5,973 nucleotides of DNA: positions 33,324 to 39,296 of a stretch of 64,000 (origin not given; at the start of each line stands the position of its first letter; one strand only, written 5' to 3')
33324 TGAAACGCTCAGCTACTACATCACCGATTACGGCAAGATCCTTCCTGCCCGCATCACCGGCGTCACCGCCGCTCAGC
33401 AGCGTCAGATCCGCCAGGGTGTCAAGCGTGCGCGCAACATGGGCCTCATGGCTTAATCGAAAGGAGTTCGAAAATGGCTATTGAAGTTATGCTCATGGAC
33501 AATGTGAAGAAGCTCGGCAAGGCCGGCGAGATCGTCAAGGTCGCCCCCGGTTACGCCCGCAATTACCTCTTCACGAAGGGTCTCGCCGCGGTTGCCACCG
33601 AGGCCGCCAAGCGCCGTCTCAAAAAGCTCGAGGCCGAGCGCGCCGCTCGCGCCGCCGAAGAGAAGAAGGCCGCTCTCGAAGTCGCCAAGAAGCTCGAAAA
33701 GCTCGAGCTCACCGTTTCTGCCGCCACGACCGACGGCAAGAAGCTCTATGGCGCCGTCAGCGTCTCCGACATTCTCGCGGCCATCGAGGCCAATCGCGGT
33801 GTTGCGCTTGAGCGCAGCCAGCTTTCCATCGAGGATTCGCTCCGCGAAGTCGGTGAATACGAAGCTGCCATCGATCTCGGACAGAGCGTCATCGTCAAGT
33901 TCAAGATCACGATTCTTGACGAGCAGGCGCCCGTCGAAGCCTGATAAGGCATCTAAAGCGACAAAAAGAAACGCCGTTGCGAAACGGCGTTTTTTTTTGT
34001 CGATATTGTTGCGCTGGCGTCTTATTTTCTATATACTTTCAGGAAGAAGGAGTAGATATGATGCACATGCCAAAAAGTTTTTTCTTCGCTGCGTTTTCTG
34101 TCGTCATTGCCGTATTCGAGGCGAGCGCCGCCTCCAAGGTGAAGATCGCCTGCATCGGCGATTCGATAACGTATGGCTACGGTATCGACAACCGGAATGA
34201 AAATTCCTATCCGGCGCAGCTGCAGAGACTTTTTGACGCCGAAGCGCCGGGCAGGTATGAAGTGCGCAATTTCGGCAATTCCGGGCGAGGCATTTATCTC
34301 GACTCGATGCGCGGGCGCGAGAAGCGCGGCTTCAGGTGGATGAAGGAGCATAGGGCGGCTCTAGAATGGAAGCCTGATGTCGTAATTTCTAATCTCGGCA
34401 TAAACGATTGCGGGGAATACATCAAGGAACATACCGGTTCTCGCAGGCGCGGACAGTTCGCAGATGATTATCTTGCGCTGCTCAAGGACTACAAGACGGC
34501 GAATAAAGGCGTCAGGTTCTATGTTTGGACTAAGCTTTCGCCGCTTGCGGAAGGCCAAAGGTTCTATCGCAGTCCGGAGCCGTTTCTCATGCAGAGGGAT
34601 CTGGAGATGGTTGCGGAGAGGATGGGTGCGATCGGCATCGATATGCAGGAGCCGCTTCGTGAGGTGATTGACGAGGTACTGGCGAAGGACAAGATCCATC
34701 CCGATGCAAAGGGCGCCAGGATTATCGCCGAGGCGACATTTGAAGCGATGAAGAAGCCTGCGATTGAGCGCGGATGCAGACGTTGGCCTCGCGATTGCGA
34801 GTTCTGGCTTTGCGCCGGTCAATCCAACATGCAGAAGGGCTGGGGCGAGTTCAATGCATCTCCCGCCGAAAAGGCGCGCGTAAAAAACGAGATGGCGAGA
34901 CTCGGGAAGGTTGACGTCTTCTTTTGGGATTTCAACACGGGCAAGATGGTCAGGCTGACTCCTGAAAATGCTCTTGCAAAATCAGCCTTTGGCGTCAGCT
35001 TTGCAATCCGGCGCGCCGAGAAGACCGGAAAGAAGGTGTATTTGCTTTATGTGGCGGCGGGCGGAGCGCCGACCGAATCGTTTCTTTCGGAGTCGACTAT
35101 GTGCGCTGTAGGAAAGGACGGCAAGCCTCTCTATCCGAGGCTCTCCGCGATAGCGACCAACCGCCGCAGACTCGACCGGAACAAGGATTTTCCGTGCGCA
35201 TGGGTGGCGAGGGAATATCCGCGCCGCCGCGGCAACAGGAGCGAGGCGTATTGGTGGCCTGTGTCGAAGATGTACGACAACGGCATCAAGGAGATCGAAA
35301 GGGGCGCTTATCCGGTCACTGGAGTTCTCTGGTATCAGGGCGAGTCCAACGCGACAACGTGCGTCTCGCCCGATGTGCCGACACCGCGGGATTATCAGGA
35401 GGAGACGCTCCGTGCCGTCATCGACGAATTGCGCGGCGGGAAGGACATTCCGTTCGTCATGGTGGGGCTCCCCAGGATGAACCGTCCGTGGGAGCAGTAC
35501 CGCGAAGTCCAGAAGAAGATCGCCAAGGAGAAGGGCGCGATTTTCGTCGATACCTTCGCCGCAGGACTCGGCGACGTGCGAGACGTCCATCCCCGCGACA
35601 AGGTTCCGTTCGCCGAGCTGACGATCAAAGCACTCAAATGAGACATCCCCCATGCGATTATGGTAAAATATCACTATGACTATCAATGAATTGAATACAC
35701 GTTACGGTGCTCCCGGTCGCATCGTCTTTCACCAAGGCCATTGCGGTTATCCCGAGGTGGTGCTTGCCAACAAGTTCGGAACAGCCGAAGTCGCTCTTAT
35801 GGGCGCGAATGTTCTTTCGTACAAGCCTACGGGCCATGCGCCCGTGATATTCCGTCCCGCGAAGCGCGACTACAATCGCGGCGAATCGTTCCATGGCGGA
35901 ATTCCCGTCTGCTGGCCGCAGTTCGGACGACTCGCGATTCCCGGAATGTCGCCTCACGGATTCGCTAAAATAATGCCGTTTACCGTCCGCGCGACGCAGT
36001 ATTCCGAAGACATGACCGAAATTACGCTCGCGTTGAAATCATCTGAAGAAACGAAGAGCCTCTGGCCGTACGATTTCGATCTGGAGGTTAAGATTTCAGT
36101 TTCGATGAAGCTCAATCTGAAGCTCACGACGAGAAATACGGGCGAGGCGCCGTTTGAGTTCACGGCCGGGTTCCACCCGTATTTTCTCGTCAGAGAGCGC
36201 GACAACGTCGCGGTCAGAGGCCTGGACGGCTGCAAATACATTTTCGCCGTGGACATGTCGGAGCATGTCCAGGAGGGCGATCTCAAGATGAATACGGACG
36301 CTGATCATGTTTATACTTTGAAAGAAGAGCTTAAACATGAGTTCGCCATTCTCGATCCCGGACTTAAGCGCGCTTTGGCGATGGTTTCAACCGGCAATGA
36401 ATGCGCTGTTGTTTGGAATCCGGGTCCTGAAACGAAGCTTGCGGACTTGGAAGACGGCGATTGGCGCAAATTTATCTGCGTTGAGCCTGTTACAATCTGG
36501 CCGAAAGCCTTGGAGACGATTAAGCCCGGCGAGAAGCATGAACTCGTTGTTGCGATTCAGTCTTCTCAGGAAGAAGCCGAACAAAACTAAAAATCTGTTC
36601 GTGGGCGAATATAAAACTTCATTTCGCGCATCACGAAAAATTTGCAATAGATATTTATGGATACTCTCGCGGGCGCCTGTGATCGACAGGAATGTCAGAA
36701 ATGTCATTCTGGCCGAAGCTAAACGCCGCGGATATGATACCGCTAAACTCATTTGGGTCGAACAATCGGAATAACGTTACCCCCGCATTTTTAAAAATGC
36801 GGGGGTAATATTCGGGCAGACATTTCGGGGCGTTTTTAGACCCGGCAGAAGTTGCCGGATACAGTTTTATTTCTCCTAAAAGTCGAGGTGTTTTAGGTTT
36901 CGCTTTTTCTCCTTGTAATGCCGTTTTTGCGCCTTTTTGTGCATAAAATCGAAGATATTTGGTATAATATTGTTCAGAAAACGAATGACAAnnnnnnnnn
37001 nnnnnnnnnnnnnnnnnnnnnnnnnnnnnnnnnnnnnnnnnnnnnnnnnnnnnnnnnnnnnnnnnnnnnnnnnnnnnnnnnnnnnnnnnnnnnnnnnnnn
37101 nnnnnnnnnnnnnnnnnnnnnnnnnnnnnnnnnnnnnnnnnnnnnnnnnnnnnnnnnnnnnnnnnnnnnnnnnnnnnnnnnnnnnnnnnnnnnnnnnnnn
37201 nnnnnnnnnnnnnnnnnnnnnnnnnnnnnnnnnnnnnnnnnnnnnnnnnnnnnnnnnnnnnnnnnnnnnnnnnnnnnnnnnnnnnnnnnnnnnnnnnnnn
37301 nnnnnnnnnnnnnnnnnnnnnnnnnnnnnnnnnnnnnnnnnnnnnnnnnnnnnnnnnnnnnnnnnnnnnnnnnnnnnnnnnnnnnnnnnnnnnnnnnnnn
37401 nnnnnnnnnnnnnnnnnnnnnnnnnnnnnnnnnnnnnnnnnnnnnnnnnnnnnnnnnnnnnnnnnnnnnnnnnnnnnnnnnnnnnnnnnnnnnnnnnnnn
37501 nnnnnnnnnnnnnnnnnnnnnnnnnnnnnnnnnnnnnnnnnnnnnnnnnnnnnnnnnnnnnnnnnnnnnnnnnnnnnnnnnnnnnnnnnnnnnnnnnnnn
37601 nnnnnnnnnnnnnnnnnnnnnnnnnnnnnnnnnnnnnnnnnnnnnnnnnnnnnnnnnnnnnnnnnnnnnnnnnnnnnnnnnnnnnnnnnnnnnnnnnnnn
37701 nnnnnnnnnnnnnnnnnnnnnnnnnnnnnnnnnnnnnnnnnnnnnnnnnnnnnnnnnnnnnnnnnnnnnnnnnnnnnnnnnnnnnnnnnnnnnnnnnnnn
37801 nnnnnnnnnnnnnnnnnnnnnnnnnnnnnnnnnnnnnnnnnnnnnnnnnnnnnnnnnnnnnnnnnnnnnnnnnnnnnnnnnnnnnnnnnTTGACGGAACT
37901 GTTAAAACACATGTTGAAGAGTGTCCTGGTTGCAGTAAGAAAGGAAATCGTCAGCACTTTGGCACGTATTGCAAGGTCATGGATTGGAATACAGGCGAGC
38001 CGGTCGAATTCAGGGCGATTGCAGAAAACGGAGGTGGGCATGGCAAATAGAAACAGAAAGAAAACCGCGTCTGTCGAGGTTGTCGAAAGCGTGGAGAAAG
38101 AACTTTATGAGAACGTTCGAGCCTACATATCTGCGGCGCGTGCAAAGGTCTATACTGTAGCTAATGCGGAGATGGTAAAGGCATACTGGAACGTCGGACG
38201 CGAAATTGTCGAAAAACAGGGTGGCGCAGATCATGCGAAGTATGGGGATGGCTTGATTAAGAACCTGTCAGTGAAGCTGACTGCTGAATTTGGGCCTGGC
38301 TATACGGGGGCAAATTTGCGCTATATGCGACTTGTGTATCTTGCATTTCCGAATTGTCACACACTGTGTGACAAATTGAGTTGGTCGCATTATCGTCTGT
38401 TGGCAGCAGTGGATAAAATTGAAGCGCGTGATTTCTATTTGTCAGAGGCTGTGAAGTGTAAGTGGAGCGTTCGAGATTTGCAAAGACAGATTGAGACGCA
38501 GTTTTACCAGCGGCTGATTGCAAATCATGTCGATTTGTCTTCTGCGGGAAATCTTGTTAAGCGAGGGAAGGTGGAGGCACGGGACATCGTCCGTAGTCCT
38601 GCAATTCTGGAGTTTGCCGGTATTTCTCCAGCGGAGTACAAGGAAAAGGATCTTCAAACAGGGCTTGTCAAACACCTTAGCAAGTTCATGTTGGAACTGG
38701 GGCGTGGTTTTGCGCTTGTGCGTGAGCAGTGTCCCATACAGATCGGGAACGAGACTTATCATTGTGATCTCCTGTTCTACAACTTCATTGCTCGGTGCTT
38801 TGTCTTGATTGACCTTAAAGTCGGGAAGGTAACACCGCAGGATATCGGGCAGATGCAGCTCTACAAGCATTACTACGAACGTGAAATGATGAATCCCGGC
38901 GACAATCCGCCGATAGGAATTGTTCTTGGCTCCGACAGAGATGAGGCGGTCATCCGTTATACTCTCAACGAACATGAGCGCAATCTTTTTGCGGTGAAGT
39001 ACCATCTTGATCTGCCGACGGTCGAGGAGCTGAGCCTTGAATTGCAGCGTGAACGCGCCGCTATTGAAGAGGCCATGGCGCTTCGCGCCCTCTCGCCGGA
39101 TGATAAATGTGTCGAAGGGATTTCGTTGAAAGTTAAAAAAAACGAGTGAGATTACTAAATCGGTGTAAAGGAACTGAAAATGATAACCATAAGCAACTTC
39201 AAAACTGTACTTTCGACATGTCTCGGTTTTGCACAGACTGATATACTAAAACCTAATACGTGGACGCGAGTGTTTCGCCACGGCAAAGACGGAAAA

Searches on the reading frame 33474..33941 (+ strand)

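Call 59: search_protein_families(library=pfam, proteins=[window:33474-33941:+], max_evalue=0.00001)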
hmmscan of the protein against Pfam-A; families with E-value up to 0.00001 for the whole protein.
window:33474-33941:+ (156 aa): 2 families
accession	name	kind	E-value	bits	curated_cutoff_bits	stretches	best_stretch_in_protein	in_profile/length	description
PF01281.25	Ribosomal_L9_N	-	2.8e-19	68.8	20.7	1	3-48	1-46/47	Ribosomal protein L9, N-terminal domain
PF03948.19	Ribosomal_L9_C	-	5.6e-18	65.6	23.2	1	66-147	2-84/86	Ribosomal protein L9, C-terminal domain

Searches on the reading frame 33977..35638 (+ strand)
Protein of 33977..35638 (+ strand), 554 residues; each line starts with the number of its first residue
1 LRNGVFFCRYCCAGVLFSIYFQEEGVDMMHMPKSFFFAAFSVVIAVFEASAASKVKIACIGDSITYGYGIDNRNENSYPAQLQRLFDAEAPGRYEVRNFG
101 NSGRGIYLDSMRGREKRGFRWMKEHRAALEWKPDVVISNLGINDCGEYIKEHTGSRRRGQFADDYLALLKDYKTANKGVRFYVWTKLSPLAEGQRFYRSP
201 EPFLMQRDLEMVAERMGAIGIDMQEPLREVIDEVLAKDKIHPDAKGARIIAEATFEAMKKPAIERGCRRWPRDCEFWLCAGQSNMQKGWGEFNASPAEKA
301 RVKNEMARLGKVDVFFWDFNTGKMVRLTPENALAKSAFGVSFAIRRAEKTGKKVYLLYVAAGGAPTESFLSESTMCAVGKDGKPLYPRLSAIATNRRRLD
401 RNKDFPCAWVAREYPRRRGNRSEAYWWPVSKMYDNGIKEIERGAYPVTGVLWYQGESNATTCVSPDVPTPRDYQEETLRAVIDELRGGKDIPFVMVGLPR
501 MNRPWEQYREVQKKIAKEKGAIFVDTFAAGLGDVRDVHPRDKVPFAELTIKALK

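Call 59: search_protein_families(library=pfam, proteins=[window:33977-35638:+], max_evalue=0.00001)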
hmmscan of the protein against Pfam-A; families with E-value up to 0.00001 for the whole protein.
window:33977-35638:+ (554 aa): 3 families
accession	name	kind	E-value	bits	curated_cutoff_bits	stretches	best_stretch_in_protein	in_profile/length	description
PF13472.12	Lipase_GDSL_2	-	6.2e-26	92.4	32.9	1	59-249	1-178/178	GDSL-like Lipase/Acylhydrolase family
PF03629.24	SASA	-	1.3e-14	54.8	24.8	1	425-526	97-196/226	Carbohydrate esterase, sialic acid-specific acetylesterase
PF00657.28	Lipase_GDSL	-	1.5e-11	45.3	23.6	1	57-253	1-207/208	GDSL-like Lipase/Acylhydrolase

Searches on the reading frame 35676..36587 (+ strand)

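Call 59: search_protein_families(library=pfam, proteins=[window:35676-36587:+], max_evalue=0.00001)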
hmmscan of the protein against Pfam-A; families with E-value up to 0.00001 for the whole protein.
window:35676-36587:+ (304 aa): 1 family
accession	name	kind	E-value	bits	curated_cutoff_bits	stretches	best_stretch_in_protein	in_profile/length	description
PF01263.26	Aldose_epim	-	4.7e-36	125.1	27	1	28-294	3-298/299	Aldose 1-epimerase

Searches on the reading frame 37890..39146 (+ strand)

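Call 59: search_protein_families(library=pfam, proteins=[window:37890-39146:+], max_evalue=0.00001)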
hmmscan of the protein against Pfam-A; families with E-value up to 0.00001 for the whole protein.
window:37890-39146:+ (419 aa): 2 families
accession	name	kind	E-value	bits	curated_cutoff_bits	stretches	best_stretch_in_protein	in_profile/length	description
PF06250.17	YhcG_C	-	8.6e-47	159.3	32.5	1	232-381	2-152/157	YhcG PDDEXK nuclease domain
PF17761.7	DUF1016_N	-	2.2e-41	141.6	32.8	1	76-208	2-137/137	DUF1016 N-terminal domain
